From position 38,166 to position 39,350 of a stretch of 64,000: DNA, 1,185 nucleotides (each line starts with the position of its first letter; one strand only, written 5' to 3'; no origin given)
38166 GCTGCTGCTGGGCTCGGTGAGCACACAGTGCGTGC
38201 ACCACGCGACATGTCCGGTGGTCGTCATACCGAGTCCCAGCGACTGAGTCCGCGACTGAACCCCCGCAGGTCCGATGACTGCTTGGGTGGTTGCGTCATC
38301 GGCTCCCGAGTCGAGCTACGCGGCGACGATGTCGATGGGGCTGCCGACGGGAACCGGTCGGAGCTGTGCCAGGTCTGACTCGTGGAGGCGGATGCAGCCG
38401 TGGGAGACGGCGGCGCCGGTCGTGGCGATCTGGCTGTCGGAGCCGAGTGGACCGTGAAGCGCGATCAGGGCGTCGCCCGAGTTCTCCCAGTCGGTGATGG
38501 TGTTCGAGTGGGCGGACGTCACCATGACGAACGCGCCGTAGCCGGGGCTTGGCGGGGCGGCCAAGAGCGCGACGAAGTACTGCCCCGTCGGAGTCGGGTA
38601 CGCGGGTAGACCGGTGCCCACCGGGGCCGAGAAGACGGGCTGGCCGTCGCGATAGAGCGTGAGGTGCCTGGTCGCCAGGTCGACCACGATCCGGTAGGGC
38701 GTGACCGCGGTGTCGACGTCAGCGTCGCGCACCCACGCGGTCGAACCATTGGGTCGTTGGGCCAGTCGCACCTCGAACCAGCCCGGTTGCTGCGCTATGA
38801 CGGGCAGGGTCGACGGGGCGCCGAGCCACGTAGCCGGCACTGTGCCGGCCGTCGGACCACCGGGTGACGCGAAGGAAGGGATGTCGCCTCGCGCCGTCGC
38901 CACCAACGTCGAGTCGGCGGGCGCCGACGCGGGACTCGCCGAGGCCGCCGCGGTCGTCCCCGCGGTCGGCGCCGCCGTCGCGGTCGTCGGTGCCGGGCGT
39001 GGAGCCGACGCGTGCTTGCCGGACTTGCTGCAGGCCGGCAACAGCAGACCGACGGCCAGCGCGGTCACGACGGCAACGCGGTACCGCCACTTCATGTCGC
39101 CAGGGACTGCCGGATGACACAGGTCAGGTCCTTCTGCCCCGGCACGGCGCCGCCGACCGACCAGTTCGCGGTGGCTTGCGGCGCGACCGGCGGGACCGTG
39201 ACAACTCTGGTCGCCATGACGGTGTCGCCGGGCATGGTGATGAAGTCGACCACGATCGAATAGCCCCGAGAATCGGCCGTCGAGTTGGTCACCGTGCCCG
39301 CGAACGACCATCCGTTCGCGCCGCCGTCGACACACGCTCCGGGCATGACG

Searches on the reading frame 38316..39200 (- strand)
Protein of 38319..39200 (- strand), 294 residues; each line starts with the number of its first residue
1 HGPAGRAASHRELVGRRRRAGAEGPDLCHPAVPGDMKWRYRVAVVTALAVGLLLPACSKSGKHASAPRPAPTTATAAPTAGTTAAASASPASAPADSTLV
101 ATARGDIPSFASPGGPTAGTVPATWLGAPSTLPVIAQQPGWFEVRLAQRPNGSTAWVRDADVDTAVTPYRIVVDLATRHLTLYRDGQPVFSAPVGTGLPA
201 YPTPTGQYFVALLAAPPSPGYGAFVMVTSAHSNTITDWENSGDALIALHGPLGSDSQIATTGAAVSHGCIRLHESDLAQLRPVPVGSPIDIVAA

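Call 9: search_protein_families(library=pfam, proteins=[window:38319-39200:-], max_evalue=0.01)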
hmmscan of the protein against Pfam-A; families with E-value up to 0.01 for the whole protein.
window:38319-39200:- (294 aa): 2 families
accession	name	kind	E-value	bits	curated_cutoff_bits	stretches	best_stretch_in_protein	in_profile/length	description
PF03734.19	YkuD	-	3.1e-17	63.9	23.4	1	168-288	1-143/146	L,D-transpeptidase catalytic domain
PF23795.1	SH3_YKFC_2nd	-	0.0023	18.2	27.4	1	131-163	26-55/57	YKFC SH3b2 domain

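Call 11: find_encoding_contigs(protein=window:38316-39095:-, flank=10000, max_places=10)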
Protein window:38316-39095:- (259 aa): no gene with exactly this product is on record in the collection.

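Call 28: find_related_loci(query=window:38319-39095:-, collection=genome_contigs, flank=10000)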
Query window:38319-39095:- (259 aa) in genome_contigs; peptide patterns used: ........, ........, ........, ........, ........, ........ (x = any residue, [..] = any of these).
196 stretches matched a pattern; 21 encode a relative of the query (tblastn E <= 1e-3); 21 distinct loci.
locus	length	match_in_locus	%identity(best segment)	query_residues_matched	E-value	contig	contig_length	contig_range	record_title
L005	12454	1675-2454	70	1-259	8e-114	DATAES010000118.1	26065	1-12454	MAG TPA_asm: Acidimicrobiales bacterium isolate SMAG_U6783 k141_1653688, whole genome shotgun sequence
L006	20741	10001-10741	65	8-259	2e-95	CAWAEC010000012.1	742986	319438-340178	MAG: uncultured Acidimicrobiaceae bacterium isolate MFD00731.bin.2.167 genome assembly, contig: contig_33890, whole geno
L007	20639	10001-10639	70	50-259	3e-94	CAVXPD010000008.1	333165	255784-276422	MAG: uncultured Acidimicrobiaceae bacterium isolate MFD00731.bin.1.234 genome assembly, contig: contig_26427, whole geno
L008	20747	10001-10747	61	7-258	1e-92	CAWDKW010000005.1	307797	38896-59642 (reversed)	MAG: uncultured Acidimicrobiaceae bacterium isolate MFD09286.bin.1.150 genome assembly, contig: contig_31207, whole geno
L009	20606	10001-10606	66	59-258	9e-86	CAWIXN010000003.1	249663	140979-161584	MAG: uncultured Actinomycetota bacterium isolate MFD05580.bin.2.62 genome assembly, contig: contig_20474, whole genome s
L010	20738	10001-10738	57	2-257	1e-85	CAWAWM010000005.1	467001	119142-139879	MAG: uncultured Actinomycetes bacterium isolate MFD05580.bin.1.113 genome assembly, contig: contig_20437, whole genome s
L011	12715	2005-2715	57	11-257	2e-83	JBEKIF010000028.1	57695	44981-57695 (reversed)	MAG: Streptosporangiaceae bacterium isolate SPRUCE 294 SPRUCE_294_28, whole genome shotgun sequence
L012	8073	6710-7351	62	49-257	2e-81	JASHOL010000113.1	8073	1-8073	MAG: Streptosporangiaceae bacterium isolate JOPF022 JOPF_A073_contig_20477, whole genome shotgun sequence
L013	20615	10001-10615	60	56-257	4e-75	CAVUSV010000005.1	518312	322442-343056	MAG: uncultured Acidimicrobiaceae bacterium isolate MFD00964.bin.2.173 genome assembly, contig: contig_72565, whole geno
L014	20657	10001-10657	56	41-257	9e-73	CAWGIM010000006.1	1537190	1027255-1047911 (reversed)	MAG: uncultured Actinomycetota bacterium isolate MFD09671.bin.1.161 genome assembly, contig: contig_11689, whole genome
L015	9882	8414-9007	59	63-258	4e-73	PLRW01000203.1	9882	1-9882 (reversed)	MAG: Actinomycetota bacterium isolate bog_764 73.20120700_S1D.88_contig_9034, whole genome shotgun sequence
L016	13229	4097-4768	52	36-257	1e-65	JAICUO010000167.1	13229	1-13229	MAG: Streptosporangiaceae bacterium isolate GZL_ISSM_2_bin.89 k141_5517076_length_13229_cov_10.4540, whole genome shotgu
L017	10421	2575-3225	48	41-257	3e-60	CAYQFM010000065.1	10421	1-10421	MAG TPA_asm: uncultured Iamiaceae bacterium isolate SRP263991_co5_177 genome assembly, contig: NODE_12526_length_10421_c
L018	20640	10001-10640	56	47-257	5e-56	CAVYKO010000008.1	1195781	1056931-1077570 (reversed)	MAG: uncultured Acidimicrobiaceae bacterium isolate MFD04967.bin.2.96 genome assembly, contig: contig_4849, whole genome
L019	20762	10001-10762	49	6-257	8e-66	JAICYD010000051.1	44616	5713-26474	MAG: Streptosporangiaceae bacterium isolate LS_FP_2_bin.164 k141_5386506_length_44616_cov_17.3698, whole genome shotgun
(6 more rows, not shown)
